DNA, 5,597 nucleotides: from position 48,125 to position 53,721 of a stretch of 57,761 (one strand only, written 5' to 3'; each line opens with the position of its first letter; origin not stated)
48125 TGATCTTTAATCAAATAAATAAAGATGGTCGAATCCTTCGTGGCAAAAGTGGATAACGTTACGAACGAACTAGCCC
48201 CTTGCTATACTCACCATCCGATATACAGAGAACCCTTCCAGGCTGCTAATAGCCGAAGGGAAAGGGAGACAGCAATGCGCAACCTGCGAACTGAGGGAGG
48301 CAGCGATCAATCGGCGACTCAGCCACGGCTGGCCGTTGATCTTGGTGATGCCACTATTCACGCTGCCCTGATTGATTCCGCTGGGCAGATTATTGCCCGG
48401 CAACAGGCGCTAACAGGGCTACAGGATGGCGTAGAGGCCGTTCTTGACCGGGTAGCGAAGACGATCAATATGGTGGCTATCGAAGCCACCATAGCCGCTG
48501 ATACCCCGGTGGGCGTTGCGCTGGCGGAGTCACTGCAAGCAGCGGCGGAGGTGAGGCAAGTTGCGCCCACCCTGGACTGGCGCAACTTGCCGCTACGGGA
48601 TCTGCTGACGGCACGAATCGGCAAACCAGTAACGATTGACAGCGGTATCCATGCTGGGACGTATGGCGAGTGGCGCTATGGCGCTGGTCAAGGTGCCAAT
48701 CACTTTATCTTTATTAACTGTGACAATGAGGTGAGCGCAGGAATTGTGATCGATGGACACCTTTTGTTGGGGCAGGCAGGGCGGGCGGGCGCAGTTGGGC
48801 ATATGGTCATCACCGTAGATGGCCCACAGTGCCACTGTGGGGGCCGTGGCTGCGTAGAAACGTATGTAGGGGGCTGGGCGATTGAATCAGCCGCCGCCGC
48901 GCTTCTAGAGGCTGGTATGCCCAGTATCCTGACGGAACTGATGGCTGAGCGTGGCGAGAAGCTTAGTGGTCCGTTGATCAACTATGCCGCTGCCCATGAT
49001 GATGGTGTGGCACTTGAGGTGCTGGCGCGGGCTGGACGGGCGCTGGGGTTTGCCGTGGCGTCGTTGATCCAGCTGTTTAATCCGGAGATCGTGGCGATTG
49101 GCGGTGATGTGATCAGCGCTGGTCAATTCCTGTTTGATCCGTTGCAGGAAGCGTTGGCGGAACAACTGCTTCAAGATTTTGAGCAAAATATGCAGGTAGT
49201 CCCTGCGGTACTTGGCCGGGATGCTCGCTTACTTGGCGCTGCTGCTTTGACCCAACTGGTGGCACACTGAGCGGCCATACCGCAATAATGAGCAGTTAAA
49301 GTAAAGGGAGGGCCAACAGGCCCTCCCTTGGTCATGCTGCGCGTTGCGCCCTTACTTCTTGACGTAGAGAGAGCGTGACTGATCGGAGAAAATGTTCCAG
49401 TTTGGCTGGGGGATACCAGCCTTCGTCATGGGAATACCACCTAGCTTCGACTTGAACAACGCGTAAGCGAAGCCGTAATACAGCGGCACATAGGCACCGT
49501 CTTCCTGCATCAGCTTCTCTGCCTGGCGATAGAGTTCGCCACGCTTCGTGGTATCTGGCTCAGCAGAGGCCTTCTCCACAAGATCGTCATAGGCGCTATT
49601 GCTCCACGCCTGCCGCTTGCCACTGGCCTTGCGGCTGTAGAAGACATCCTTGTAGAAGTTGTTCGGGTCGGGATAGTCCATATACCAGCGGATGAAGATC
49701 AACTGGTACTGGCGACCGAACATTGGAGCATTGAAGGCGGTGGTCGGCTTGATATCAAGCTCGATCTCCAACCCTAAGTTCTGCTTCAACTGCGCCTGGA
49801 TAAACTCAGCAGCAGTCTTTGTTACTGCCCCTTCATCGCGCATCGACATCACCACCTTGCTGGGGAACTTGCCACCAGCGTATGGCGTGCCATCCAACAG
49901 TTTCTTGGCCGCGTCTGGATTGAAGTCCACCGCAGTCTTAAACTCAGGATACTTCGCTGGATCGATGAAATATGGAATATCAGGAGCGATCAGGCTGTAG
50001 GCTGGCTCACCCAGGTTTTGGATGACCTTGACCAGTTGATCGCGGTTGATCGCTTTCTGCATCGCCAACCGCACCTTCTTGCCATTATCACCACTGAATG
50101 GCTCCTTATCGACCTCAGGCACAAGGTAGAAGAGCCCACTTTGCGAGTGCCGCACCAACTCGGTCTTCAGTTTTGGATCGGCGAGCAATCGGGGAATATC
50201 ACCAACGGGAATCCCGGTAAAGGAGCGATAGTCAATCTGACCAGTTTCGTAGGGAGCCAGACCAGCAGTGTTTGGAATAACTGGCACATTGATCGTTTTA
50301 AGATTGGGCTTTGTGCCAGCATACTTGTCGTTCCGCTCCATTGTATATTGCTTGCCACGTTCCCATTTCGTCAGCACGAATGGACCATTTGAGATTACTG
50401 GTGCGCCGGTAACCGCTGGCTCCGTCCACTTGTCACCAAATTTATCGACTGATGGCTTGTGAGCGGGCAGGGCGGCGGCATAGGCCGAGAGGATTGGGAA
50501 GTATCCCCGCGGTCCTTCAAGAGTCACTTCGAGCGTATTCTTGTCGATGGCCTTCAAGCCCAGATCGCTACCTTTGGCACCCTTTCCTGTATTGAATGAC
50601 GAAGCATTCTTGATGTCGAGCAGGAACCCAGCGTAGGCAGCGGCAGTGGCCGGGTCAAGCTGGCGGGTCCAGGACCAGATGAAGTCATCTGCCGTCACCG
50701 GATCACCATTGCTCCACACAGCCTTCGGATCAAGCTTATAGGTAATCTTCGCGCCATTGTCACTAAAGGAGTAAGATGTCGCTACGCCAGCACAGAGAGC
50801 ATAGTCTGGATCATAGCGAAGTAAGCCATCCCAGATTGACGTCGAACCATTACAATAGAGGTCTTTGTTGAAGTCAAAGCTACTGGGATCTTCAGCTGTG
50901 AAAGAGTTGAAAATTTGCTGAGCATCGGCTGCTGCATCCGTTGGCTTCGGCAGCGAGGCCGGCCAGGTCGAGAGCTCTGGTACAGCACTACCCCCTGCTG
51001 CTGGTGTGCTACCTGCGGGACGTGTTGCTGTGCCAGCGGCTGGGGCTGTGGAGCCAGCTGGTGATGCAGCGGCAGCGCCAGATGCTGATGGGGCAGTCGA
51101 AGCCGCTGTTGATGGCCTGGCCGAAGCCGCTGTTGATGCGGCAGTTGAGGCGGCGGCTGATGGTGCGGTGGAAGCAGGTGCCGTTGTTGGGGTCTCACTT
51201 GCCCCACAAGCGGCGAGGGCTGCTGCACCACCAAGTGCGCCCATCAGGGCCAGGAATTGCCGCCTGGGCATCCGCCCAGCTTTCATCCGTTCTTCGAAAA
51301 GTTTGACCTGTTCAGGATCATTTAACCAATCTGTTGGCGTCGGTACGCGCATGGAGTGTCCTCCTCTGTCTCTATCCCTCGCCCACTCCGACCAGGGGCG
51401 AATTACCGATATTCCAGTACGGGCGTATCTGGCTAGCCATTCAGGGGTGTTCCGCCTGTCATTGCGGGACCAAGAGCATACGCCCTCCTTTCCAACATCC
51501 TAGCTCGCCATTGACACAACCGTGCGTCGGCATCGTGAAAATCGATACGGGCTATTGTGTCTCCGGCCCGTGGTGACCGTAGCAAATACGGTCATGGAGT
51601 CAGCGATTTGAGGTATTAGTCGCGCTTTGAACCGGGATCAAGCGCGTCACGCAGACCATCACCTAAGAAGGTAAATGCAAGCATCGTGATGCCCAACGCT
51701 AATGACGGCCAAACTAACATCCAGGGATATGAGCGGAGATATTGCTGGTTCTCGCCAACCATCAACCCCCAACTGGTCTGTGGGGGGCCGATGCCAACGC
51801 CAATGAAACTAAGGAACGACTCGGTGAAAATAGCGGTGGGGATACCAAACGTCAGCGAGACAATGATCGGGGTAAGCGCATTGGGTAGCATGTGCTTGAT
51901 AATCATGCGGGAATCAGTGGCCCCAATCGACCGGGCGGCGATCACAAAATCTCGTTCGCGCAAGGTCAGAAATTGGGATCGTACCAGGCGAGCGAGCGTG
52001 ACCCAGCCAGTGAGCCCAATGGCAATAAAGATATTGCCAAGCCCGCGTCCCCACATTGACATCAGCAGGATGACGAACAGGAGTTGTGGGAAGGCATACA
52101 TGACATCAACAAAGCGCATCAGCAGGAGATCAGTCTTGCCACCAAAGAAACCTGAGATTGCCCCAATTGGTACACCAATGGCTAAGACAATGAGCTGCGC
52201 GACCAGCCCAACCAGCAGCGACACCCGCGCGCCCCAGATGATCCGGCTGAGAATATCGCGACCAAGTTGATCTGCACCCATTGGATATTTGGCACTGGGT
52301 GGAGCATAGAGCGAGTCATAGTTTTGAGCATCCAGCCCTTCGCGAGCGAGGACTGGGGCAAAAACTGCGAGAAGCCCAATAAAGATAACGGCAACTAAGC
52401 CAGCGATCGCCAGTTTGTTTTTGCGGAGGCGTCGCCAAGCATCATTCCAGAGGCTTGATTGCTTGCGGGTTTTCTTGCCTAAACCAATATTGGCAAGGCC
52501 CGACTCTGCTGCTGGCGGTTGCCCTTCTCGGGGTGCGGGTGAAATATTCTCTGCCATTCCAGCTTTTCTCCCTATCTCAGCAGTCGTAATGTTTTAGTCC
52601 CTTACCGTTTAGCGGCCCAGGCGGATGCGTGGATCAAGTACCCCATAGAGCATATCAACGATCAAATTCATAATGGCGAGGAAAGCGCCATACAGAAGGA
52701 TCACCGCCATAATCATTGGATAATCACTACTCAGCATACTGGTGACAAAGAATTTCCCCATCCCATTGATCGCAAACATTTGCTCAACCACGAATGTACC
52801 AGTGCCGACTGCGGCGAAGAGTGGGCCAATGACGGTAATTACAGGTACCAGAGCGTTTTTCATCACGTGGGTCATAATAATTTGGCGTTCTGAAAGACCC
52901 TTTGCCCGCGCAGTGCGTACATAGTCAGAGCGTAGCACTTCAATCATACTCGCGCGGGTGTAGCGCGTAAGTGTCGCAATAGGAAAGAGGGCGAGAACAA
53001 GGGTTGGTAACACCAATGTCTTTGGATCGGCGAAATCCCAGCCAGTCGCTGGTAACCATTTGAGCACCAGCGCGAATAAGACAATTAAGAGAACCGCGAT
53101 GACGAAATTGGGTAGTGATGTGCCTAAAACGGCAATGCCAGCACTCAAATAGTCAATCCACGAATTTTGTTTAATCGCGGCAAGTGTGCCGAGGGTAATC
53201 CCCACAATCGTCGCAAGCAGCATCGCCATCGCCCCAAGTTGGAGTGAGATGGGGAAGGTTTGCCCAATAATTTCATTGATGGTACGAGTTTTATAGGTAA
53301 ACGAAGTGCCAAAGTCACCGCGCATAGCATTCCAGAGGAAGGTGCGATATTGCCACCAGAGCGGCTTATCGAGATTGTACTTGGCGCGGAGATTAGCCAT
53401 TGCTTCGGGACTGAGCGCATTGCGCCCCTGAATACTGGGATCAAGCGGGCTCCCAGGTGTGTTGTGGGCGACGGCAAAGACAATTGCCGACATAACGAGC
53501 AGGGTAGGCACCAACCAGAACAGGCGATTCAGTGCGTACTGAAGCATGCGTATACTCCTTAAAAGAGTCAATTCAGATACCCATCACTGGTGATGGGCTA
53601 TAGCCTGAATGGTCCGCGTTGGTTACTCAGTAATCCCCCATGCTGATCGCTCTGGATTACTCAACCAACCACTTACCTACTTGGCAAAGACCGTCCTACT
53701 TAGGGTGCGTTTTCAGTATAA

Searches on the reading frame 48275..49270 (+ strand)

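Call 8: search_protein_families(library=pfam, proteins=[window:48275-49270:+])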
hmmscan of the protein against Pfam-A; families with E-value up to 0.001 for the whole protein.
window:48275-49270:+ (331 aa): 1 family
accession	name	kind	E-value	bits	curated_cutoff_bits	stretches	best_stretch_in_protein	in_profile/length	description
PF00480.26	ROK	-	1.1e-51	176.6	22.9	1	19-327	2-292/294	ROK family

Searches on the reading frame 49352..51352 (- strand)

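Call 8: search_protein_families(library=pfam, proteins=[window:49352-51352:-])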
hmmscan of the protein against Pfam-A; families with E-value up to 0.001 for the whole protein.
window:49352-51352:- (666 aa): 1 family
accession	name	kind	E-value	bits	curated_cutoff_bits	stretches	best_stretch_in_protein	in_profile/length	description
PF00496.27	SBP_bac_5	-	6.9e-74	249.6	32.4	1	189-576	5-366/368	Bacterial extracellular solute-binding proteins, family 5 Middle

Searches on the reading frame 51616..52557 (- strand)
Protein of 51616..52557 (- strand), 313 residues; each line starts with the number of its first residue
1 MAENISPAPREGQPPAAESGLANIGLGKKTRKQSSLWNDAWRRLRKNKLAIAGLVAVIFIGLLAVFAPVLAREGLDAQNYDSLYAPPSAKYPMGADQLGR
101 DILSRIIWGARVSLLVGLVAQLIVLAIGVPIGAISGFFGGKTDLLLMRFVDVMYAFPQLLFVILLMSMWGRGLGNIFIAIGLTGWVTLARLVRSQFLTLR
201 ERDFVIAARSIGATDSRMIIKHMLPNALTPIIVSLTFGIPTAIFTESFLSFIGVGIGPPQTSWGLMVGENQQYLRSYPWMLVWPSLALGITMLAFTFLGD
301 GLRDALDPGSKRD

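Call 8: search_protein_families(library=pfam, proteins=[window:51616-52557:-])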
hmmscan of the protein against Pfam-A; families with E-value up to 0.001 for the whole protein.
window:51616-52557:- (313 aa): 2 families
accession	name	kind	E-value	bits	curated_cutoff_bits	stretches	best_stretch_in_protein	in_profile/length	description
PF00528.27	BPD_transp_1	-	4.8e-34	118.1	26.4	1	128-309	1-181/184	Binding-protein-dependent transport system inner membrane component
PF12911.12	OppC_N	-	1.6e-17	63.5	23.9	1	35-87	1-53/53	N-terminal TM domain of oligopeptide transport permease C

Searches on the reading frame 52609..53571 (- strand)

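Call 51: search_protein_families(library=pfam, proteins=[window:52609-53571:-])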
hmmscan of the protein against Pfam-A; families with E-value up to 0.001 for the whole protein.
window:52609-53571:- (320 aa): 2 families
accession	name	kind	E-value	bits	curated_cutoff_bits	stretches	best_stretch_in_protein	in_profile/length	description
PF00528.27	BPD_transp_1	-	4e-39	134.7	26.4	1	124-317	1-183/184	Binding-protein-dependent transport system inner membrane component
PF19300.4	BPD_transp_1_N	-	6.3e-07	30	23.8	1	9-85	1-75/114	Binding-prot-dependent transport system membrane comp, N-term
